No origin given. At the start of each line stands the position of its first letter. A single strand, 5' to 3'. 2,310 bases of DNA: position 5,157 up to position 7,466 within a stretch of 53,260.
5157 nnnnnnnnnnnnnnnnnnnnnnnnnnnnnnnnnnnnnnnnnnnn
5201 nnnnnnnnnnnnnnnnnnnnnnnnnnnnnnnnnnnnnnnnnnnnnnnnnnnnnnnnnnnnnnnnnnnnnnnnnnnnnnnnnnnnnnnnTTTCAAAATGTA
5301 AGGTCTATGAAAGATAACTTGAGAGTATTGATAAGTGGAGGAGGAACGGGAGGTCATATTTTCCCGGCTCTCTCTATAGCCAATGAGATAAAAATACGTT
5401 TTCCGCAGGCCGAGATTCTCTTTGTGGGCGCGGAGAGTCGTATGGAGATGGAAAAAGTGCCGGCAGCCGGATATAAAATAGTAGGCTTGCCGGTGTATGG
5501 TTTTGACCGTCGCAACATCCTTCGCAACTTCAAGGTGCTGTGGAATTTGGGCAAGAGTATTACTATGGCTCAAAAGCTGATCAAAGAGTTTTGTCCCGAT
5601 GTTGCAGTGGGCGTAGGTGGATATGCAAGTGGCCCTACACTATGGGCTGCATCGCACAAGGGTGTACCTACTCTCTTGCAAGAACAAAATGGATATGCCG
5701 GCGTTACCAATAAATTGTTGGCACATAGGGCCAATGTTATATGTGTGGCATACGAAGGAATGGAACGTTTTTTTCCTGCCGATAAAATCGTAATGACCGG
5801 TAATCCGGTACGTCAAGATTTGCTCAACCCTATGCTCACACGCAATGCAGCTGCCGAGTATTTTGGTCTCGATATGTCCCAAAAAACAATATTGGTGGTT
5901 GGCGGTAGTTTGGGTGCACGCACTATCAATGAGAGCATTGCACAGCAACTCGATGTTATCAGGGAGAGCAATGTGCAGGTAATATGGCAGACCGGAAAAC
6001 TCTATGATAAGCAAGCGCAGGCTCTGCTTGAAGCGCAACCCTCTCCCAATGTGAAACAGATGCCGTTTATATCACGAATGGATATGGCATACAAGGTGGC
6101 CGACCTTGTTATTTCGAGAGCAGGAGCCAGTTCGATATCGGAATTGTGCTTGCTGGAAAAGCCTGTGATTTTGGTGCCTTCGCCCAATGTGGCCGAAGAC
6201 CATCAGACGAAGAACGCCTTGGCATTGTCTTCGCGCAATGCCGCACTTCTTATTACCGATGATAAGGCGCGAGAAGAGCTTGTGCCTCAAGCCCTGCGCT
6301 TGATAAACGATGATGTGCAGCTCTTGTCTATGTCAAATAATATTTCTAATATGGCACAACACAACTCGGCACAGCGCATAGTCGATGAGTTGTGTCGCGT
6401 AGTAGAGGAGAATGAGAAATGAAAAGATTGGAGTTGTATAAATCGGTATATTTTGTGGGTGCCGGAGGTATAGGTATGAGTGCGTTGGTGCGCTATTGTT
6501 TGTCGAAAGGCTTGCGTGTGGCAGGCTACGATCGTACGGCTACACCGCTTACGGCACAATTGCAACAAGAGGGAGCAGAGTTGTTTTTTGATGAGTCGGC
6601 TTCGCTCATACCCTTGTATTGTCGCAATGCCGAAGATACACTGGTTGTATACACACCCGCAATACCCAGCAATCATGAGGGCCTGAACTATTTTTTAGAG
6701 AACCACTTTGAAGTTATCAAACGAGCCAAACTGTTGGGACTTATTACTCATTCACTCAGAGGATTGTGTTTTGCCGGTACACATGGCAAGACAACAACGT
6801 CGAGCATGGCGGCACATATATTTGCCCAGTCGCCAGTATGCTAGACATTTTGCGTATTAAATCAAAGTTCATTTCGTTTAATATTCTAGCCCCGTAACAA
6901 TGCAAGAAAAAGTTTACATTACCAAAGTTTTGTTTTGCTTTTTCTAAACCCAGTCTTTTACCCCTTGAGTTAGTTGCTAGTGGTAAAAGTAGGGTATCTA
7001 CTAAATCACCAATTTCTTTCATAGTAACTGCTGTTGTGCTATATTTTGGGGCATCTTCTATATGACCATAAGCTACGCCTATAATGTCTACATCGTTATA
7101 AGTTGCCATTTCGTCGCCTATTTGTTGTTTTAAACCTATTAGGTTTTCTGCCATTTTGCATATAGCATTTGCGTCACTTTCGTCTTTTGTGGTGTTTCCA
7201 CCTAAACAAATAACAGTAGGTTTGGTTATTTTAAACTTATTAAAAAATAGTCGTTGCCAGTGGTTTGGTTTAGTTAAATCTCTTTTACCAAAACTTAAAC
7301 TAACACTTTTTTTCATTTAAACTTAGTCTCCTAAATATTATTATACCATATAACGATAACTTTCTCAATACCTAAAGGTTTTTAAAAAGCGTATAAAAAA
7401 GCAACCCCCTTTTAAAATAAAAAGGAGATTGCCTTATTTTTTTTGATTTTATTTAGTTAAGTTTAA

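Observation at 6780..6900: Abrupt join of a Bacteroidota dcw cluster to a low-GC Bacillota-like chromosome segment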

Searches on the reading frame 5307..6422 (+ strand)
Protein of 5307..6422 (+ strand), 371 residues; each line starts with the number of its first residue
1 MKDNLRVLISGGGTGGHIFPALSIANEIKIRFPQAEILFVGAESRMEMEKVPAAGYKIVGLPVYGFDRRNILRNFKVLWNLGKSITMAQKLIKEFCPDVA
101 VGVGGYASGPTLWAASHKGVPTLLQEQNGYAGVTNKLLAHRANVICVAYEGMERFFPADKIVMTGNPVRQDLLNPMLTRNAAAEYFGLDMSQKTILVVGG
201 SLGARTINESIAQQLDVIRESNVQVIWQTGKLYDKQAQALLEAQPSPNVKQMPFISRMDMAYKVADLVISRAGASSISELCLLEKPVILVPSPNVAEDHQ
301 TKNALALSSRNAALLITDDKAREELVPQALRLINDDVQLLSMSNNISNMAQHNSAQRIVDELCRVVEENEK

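Call 15: search_protein_families(library=ncbifam, proteins=[window:5307-6422:+], max_evalue=0.001)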
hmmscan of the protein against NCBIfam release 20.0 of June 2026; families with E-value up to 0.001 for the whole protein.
window:5307-6422:+ (371 aa): 8 families
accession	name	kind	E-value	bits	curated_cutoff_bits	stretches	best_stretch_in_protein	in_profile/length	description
TIGR01133.1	murG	equivalog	5.4e-88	295.4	250.25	1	2-361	3-352/353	undecaprenyldiphospho-muramoylpentapeptide beta-N-acetylglucosaminyltransferase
NF009102.0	PRK12446.1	equivalog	7.1e-37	127.1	339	1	6-359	3-346/352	undecaprenyldiphospho-muramoylpentapeptide beta-N-acetylglucosaminyltransferase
NF010135.0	PRK13609.1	equivalog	3.5e-22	78.9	500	1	155-365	166-368/388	diglucosyl diacylglycerol synthase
NF041548.1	PssE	equivalog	8.8e-12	45.2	120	1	220-328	24-122/146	PssE/Cps14G family polysaccharide biosynthesis glycosyltransferase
NF010134.0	PRK13608.1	equivalog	3.3e-11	42.8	557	1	157-368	168-371/391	diglucosyl diacylglycerol synthase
TIGR01426.2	MGT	subfamily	1.1e-05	24.6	260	1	215-350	248-375/393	macrolide family glycosyltransferase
TIGR03590.1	PseG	equivalog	8.3e-05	22.3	153.55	0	191-291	170-268/280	UDP-2,4-diacetamido-2,4,6-trideoxy-beta-L-altropyranose hydrolase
TIGR00661.1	MJ1255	subfamily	0.00047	19.5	195.9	0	246-309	228-290/321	MJ1255/VC2487 family glycosyltransferase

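Call 46: list_cluster_members(proteins=[window:5307-6422:+, window:2604-3944:+, window:3951-5288:+, window:1340-2593:+, window:6419-6844:+, P0121, window:14392-15450:+, window:26421-28190:+, window:40980-41423:+, window:36303-39767:-])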
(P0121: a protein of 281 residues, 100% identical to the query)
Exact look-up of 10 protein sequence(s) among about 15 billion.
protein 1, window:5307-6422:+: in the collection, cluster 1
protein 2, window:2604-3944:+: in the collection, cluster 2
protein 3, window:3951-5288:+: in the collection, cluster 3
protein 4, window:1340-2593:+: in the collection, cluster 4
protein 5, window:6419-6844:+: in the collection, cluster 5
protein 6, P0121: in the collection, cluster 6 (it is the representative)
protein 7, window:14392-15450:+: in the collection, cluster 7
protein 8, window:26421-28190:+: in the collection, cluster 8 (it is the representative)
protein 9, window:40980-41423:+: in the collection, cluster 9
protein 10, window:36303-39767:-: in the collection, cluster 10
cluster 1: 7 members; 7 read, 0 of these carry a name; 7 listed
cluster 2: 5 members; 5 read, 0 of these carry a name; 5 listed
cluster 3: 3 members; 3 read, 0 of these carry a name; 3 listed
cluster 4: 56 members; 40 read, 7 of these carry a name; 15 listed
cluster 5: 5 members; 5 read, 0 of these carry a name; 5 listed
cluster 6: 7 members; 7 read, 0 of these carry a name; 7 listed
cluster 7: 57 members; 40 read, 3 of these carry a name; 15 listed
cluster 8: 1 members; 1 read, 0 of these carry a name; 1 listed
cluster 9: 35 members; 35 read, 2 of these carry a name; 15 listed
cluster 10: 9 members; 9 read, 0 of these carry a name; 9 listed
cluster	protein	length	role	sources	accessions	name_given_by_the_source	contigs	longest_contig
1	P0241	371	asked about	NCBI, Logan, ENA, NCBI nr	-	-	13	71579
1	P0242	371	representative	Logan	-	-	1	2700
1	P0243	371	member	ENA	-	-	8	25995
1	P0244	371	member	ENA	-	-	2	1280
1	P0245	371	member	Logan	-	-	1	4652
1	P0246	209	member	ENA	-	-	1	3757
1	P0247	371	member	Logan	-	-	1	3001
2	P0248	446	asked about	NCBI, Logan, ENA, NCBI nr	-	-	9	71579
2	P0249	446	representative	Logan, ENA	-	-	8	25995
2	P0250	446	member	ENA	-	-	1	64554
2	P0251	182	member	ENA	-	-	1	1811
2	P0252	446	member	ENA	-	-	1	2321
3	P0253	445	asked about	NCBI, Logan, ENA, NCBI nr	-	-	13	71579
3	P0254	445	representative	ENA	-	-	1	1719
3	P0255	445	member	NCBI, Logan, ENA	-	-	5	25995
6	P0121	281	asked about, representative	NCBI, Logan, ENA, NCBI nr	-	-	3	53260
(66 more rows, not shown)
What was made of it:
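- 1..6838 (+): Bacteroidales parent segment: murE (8-1321, 5' end missing), mraY (1340-2593), murD (2604-3944), ftsW (3951-5288), murG (5307-6422) and the first 140 codons of murC (6419-6838). The MraY 90% cluster carries the names Bacteroidales and Bacteroidaceae MAGs (call 46).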

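Call 47: find_encoding_contigs(protein=window:5307-6422:+, flank=8000, max_places=10)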
Protein window:5307-6422:+ (371 aa): 19 contigs read that carry it; 10 places shown.
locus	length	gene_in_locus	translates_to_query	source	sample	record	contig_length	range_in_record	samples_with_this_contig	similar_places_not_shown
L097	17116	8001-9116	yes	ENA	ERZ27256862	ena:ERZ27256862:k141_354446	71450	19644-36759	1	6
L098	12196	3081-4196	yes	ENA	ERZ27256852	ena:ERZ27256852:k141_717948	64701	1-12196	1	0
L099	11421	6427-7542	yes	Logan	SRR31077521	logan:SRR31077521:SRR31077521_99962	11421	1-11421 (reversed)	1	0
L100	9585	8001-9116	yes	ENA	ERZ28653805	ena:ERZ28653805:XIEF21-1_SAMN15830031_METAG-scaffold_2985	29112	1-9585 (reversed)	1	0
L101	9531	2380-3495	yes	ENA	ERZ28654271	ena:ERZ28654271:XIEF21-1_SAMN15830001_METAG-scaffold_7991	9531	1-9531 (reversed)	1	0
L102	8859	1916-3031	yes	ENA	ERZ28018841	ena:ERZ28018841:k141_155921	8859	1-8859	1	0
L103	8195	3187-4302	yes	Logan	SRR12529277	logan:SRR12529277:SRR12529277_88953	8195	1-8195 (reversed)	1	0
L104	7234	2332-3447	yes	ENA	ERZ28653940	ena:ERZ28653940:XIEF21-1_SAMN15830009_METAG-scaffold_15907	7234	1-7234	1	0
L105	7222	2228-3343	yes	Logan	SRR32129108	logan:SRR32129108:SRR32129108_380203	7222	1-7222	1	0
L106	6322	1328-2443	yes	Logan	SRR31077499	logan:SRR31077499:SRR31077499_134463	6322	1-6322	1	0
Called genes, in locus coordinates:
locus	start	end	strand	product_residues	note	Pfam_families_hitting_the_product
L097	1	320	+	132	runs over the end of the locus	PF19579:FtsL_2 (weak)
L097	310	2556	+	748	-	PF03717:PBP_dimer, PF00905:Transpeptidase, PF03793:PASTA (weak)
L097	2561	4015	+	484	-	PF01225:Mur_ligase, PF08245:Mur_ligase_M, PF02875:Mur_ligase_C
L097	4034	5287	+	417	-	PF00953:Glycos_transf_4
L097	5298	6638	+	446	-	PF21377:MurD_N, PF21799:MurD-like_N, PF08245:Mur_ligase_M, PF02875:Mur_ligase_C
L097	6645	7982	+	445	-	PF01098:FTSW_RODA_SPOVE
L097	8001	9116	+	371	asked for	PF03033:Glyco_transf_28, PF04101:Glyco_tran_28_C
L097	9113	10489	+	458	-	PF01225:Mur_ligase, PF08245:Mur_ligase_M, PF02875:Mur_ligase_C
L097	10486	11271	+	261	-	-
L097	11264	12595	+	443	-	PF11104:PilM_2 (weak), PF14450:FtsA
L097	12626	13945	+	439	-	PF00091:Tubulin, PF12327:FtsZ_C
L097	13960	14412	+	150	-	PF09424:YqeY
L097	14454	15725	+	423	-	PF02403:Seryl_tRNA_N, PF00587:tRNA-synt_2b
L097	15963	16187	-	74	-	PF10771:DUF2582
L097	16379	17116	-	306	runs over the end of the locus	PF23023:Anti-Pycsar_Apyc1, PF00753:Lactamase_B (weak), PF12706:Lactamase_B_2 (weak)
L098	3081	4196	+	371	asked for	PF03033:Glyco_transf_28, PF04101:Glyco_tran_28_C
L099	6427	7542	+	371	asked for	PF03033:Glyco_transf_28, PF04101:Glyco_tran_28_C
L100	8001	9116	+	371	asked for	PF03033:Glyco_transf_28, PF04101:Glyco_tran_28_C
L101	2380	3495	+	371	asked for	PF03033:Glyco_transf_28, PF04101:Glyco_tran_28_C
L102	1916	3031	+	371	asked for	PF03033:Glyco_transf_28, PF04101:Glyco_tran_28_C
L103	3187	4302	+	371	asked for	PF03033:Glyco_transf_28, PF04101:Glyco_tran_28_C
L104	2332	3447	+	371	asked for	PF03033:Glyco_transf_28, PF04101:Glyco_tran_28_C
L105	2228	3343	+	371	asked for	PF03033:Glyco_transf_28, PF04101:Glyco_tran_28_C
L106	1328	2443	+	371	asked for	PF03033:Glyco_transf_28, PF04101:Glyco_tran_28_C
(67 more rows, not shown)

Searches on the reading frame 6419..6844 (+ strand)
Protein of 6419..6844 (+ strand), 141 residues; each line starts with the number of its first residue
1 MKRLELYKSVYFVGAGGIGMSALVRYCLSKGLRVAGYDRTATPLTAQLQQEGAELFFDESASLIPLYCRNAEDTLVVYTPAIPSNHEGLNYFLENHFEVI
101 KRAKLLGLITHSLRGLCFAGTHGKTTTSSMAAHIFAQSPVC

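Call 9: find_encoding_contigs(protein=window:6419-6844:+, flank=10000, max_places=10)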
Protein window:6419-6844:+ (141 aa): 2 contigs read that carry it; 2 places shown.
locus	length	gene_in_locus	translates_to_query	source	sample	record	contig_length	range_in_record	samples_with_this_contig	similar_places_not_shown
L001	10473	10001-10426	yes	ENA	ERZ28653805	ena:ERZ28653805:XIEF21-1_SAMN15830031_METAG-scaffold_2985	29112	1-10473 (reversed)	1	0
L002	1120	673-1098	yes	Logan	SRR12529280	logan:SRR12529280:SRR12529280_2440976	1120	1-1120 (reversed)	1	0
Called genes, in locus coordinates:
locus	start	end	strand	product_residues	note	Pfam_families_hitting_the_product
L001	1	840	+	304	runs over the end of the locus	PF01795:Methyltransf_5, PF01728:FtsJ (faint)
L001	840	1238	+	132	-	PF19579:FtsL_2 (weak)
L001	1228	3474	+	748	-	PF03717:PBP_dimer, PF00905:Transpeptidase, PF03793:PASTA (weak)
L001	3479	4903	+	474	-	-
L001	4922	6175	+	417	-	PF00953:Glycos_transf_4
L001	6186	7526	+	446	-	PF21377:MurD_N, PF21799:MurD-like_N, PF08245:Mur_ligase_M, PF02875:Mur_ligase_C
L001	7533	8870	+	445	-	PF01098:FTSW_RODA_SPOVE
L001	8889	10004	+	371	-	PF03033:Glyco_transf_28, PF04101:Glyco_tran_28_C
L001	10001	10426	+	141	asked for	PF01225:Mur_ligase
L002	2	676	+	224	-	?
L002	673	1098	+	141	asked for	PF01225:Mur_ligase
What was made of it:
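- On Chimeric (misjoined) metagenome contig: The truncated MurC occurs only on contigs of SAMN15830031 and SRR12529280 (call 9).
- The 141-aa truncated MurC is on record only on ENA ERZ28653805 scaffold_2985 and Logan SRR12529280_2440976 (call 9).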

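Call 15: search_protein_families(library=ncbifam, proteins=[window:6419-6844:+], max_evalue=0.001)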
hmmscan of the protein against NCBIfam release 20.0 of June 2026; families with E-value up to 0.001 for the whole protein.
window:6419-6844:+ (141 aa): 6 families
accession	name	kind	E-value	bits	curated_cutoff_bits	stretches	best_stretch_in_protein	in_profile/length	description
TIGR01082.1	murC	equivalog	6.3e-26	91.4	335.1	1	10-137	2-124/449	UDP-N-acetylmuramate--L-alanine ligase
NF011171.0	PRK14573.1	equivalog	5.9e-18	64.1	1015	1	10-137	7-128/809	bifunctional UDP-N-acetylmuramate--L-alanine ligase/D-alanine--D-alanine ligase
TIGR01087.1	murD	equivalog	1.7e-08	34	211.95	1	10-137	2-128/441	UDP-N-acetylmuramoyl-L-alanine--D-glutamate ligase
NF053645.1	pMurC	equivalog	1e-07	31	560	1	13-137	4-126/492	pseudomurein biosynthesis peptide ligase pMurC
TIGR01081.1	mpl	equivalog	1.9e-07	30.5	388.7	1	10-137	2-126/448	UDP-N-acetylmuramate:L-alanyl-gamma-D-glutamyl-meso-diaminopimelate ligase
NF053646.1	pMurD1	equivalog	1.4e-05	24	610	1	47-137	47-133/465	pseudomurein biosynthesis peptide ligase pMurD1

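Call 19: find_homologous_proteins(query=window:6419-6844:+)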
Query window:6419-6844:+ (141 aa): 2668 proteins with E <= 0.001 among 2689 candidates; the best 120 are listed.
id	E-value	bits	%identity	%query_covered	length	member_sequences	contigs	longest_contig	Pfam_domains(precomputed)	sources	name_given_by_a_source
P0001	3.9e-87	307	100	99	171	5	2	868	PF01225.31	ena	-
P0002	1.7e-57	211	72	96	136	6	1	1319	PF01225.31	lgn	-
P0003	1.2e-56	208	69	97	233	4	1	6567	PF01225.31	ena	-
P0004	3.7e-56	207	69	97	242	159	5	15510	PF08245.19,PF01225.31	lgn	-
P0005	6.3e-56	206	69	97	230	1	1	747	PF01225.31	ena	-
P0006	7.1e-56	206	71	99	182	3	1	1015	PF01225.31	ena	-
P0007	1.8e-55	205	71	99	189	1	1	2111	PF01225.31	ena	-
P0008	5.8e-55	203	66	99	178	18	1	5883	PF01225.31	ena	-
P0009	1.0e-54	202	66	99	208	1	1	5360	PF01225.31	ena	-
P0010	2.8e-54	201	68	97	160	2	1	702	PF01225.31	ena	-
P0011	7.6e-54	199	67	95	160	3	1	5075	PF01225.31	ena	-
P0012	2.8e-53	197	67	99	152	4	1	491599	PF01225.31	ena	-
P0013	3.9e-53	197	69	95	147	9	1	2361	PF01225.31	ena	-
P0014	5.3e-53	197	66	97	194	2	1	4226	PF08245.19,PF01225.31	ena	-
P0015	5.4e-53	197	66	95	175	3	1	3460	PF01225.31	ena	-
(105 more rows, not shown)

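Call 21: find_encoding_contigs(protein=P0001, flank=10000, max_places=10)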
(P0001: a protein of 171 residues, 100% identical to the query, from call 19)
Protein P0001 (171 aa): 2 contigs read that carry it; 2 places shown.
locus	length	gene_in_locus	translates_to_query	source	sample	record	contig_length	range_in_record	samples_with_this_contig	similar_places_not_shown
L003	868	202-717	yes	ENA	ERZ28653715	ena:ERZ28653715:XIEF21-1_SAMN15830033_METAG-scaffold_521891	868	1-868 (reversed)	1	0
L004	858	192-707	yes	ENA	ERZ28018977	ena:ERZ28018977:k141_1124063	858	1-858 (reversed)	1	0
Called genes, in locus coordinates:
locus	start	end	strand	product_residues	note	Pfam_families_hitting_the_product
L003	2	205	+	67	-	?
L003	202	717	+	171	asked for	PF01225:Mur_ligase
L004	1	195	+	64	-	?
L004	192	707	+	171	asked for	PF01225:Mur_ligase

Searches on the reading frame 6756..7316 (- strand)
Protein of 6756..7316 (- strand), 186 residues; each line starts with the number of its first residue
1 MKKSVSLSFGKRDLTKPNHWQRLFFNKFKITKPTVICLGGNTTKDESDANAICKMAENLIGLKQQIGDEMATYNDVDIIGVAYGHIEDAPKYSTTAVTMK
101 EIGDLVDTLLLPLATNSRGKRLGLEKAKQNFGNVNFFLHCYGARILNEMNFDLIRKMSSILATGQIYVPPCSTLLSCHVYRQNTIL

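Call 10: find_encoding_contigs(protein=window:6756-7316:-, flank=10000, max_places=10)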
Protein window:6756-7316:- (186 aa): no gene with exactly this product is on record in the collection.

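Call 15: search_protein_families(library=ncbifam, proteins=[window:6756-7316:-], max_evalue=0.001)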
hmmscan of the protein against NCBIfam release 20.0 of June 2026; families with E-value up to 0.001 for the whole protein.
window:6756-7316:- (186 aa): 0 families

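Call 16: search_protein_families(library=pfam, proteins=[window:6756-7316:-], max_evalue=0.001)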
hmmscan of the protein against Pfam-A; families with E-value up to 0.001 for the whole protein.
window:6756-7316:- (186 aa): 0 families

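Call 18: find_homologous_proteins(query=window:6756-7316:-)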
Query window:6756-7316:-: 109 candidates shared short words with the query, none scored E <= 0.001.
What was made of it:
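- Tried and rejected: Homolog search with the chimeric ORF. find_homologous_proteins on the 186-aa ORF returned nothing, not even the native 329-aa protein that shares its first 160 residues apart from three substitutions (call 18).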
